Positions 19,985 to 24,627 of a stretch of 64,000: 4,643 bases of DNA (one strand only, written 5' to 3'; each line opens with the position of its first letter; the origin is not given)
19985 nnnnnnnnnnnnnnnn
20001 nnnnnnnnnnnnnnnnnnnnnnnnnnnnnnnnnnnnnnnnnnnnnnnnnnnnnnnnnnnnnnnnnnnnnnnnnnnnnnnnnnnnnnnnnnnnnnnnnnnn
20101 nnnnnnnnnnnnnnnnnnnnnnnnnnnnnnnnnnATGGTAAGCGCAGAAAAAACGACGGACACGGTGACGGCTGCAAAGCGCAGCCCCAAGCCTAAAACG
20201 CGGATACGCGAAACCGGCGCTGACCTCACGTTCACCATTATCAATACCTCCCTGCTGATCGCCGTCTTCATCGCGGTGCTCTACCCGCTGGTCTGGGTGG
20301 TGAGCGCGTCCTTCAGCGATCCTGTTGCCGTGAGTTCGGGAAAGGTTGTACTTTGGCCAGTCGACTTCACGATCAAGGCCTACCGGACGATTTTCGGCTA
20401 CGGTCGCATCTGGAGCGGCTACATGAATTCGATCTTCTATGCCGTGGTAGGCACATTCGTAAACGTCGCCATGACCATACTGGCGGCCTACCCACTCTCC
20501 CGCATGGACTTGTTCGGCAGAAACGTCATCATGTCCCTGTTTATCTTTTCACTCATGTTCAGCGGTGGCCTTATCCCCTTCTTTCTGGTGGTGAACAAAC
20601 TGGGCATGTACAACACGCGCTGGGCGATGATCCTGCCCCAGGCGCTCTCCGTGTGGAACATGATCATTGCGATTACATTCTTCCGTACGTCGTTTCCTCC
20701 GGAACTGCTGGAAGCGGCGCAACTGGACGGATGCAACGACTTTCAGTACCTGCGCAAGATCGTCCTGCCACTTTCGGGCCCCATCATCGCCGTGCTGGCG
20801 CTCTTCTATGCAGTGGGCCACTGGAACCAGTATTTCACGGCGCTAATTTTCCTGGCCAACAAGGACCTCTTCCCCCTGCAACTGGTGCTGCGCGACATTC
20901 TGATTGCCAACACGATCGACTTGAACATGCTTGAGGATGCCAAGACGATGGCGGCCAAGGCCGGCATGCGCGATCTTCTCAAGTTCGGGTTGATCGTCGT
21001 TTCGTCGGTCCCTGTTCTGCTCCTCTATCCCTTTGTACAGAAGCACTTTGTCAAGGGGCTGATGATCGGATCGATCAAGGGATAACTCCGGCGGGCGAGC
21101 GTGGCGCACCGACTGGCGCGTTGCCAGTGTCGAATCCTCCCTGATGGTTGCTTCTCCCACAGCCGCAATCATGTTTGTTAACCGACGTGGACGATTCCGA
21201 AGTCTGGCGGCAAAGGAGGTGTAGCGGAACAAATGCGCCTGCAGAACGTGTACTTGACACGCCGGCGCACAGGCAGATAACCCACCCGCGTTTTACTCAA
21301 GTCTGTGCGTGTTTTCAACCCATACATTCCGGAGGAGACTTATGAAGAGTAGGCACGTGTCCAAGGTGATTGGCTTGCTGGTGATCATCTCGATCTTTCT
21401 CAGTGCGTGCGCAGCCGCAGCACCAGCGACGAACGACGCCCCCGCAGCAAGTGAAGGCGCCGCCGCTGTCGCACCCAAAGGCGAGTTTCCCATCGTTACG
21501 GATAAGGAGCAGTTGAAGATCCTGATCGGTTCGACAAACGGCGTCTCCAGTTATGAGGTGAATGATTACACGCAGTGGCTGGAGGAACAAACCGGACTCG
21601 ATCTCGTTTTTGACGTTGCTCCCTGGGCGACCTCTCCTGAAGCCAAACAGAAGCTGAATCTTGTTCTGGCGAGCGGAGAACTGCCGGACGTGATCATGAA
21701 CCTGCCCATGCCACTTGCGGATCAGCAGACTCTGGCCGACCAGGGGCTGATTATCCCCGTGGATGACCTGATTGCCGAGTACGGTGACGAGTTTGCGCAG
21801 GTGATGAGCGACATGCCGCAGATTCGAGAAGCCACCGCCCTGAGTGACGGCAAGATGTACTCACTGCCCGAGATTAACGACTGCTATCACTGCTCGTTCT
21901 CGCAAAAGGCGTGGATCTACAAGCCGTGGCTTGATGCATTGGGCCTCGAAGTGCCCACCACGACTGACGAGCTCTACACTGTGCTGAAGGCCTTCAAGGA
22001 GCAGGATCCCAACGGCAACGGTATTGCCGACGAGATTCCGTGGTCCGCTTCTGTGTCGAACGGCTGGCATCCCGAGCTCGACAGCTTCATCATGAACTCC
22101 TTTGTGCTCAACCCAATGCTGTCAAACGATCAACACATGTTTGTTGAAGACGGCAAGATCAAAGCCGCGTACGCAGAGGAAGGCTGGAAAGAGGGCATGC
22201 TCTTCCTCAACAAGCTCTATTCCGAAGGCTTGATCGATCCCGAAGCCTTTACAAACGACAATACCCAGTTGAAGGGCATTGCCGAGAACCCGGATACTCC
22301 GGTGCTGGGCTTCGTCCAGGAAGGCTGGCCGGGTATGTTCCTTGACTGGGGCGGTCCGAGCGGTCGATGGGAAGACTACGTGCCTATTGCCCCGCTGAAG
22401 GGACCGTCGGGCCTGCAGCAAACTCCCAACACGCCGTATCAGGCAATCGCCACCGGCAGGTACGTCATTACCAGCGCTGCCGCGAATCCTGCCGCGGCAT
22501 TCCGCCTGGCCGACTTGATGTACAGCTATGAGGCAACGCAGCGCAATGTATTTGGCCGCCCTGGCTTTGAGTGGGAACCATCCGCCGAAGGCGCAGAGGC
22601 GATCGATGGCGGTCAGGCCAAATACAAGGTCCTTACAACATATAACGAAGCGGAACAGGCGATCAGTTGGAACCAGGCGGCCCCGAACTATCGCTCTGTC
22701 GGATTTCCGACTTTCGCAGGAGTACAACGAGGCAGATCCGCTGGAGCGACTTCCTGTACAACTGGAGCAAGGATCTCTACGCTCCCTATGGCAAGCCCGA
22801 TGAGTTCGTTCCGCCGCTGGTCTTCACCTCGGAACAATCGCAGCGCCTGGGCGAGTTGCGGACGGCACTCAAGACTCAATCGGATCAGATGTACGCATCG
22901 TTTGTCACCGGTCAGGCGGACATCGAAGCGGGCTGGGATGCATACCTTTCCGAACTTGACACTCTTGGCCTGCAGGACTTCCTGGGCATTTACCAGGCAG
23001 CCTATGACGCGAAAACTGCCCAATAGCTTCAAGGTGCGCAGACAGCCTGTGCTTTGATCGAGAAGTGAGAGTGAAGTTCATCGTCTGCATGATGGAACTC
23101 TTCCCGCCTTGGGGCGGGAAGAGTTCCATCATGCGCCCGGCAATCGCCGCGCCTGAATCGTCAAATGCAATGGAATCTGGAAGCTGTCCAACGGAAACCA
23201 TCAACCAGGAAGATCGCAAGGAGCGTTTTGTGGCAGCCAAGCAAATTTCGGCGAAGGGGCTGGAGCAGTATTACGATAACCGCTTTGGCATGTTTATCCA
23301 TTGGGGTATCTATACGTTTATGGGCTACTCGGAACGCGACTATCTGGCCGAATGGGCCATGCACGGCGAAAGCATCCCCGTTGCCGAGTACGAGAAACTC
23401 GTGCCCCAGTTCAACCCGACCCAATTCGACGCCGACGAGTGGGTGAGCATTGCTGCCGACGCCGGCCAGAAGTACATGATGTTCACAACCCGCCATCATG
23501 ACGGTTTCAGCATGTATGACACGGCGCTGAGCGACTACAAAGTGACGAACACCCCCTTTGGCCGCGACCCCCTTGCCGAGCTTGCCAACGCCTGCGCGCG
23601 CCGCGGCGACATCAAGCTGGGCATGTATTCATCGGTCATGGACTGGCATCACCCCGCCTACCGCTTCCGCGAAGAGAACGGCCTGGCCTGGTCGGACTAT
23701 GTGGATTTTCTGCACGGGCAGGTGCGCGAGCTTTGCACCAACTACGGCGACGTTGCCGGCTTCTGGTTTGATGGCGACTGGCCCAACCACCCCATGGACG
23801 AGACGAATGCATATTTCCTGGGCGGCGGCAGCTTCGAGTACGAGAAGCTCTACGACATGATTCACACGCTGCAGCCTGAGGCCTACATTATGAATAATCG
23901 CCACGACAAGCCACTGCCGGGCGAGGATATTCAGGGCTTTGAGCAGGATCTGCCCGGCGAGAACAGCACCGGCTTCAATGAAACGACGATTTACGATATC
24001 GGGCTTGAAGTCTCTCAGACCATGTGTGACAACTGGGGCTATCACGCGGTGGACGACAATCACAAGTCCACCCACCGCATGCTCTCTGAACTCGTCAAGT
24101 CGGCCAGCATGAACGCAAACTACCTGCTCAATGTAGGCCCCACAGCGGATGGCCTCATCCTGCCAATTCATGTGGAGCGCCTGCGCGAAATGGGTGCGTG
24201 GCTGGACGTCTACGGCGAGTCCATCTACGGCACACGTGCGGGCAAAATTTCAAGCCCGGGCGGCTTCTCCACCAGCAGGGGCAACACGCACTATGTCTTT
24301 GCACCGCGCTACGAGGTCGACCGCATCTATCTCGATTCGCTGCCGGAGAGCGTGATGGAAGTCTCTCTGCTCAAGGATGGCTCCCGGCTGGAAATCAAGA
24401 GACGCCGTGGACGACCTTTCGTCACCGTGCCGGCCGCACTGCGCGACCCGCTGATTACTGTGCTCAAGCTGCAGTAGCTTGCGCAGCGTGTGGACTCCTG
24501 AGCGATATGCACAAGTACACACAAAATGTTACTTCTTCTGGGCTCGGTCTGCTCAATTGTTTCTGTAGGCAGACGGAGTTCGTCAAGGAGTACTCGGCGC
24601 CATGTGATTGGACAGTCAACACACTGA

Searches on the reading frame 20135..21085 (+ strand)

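Call 86: search_protein_families(library=pfam, proteins=[window:20135-21085:+], max_evalue=0.00001)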
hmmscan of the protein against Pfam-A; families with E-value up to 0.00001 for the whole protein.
window:20135-21085:+ (316 aa): 1 family
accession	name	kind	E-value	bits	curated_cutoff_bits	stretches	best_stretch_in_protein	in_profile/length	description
PF00528.27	BPD_transp_1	-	3.5e-09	37.1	26.4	1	114-308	5-181/184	Binding-protein-dependent transport system inner membrane component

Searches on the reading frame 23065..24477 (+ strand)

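Call 86: search_protein_families(library=pfam, proteins=[window:23065-24477:+], max_evalue=0.00001)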
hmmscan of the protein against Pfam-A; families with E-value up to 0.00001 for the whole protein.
window:23065-24477:+ (470 aa): 1 family
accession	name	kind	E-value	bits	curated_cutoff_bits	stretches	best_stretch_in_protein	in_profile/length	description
PF01120.23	Alpha_L_fucos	-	1.3e-81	275.2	25.2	1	61-385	21-345/345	Alpha-L-fucosidase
